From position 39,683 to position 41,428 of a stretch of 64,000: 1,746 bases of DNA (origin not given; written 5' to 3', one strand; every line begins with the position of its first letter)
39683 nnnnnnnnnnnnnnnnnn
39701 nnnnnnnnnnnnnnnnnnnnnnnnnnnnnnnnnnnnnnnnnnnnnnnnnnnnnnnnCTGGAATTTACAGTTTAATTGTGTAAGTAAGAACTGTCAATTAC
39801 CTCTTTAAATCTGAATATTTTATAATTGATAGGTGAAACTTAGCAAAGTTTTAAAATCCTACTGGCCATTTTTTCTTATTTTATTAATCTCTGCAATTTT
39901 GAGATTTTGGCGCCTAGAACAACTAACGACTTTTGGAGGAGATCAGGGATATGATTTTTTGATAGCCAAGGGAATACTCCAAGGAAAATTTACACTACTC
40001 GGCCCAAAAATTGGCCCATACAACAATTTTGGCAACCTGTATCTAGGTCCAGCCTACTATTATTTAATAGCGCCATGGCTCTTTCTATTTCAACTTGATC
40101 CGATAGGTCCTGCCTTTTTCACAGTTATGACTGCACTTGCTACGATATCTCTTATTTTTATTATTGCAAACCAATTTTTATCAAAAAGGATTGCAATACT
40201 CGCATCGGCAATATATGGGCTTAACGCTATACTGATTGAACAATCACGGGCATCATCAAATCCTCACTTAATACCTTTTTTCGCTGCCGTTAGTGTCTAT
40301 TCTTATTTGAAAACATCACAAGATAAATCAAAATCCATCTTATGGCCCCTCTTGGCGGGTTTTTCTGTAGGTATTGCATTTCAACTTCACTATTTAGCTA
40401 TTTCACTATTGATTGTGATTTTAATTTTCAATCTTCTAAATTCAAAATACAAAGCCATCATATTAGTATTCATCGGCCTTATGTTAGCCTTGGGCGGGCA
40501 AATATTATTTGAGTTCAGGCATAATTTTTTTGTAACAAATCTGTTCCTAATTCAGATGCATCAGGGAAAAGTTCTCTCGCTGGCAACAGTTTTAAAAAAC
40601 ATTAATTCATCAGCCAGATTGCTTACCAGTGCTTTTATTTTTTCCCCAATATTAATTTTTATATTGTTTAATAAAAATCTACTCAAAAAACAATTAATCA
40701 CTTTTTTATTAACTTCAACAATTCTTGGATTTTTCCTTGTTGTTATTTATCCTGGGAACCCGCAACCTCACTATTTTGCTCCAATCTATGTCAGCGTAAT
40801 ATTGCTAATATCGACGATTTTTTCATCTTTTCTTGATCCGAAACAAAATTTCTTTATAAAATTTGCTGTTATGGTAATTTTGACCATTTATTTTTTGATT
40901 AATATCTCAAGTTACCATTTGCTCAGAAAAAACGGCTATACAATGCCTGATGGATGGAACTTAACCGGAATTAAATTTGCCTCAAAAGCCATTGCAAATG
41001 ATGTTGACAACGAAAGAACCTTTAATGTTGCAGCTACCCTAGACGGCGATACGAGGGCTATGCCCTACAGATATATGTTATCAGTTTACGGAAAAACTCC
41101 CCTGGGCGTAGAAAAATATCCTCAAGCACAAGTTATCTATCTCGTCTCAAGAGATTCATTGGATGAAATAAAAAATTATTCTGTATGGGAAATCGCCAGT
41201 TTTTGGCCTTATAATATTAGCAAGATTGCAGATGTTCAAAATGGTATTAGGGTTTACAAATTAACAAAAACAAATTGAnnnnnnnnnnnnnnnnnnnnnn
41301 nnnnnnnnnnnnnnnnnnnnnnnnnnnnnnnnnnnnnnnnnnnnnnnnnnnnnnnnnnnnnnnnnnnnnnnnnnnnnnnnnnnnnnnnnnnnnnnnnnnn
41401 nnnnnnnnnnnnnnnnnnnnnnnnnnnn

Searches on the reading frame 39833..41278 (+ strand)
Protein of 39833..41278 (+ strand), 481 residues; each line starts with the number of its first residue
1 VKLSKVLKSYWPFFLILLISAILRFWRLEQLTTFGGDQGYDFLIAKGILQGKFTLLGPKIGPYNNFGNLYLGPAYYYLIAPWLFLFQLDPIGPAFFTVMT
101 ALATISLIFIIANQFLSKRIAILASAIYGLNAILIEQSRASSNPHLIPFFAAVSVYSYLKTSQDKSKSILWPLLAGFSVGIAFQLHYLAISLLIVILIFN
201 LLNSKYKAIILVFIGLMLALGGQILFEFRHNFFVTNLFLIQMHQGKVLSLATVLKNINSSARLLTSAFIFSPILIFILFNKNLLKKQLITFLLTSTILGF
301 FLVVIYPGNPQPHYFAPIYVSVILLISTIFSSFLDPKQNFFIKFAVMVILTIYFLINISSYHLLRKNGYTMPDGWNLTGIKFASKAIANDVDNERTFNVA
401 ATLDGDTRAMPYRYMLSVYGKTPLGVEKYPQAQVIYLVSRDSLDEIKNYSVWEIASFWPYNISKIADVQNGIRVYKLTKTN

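Call 6: search_protein_families(library=pfam, proteins=[window:39833-41278:+], max_evalue=0.01)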
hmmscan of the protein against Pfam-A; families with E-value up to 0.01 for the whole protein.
window:39833-41278:+ (481 aa): 3 families
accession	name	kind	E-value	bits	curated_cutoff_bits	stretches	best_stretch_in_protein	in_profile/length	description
PF13231.12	PMT_2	-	2.4e-06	28.3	26.1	1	73-219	4-147/160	Dolichyl-phosphate-mannose-protein mannosyltransferase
PF02366.24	PMT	-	9.4e-05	22.5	22.7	1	92-201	84-200/245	Dolichyl-phosphate-mannose-protein mannosyltransferase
PF14897.12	EpsG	-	0.0012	18.6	30.1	1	91-362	60-316/326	EpsG family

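Call 10: search_protein_families(library=ncbifam, proteins=[window:39833-41278:+], max_evalue=0.001)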
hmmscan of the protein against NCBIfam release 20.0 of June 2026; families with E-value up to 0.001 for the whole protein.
window:39833-41278:+ (481 aa): 0 families
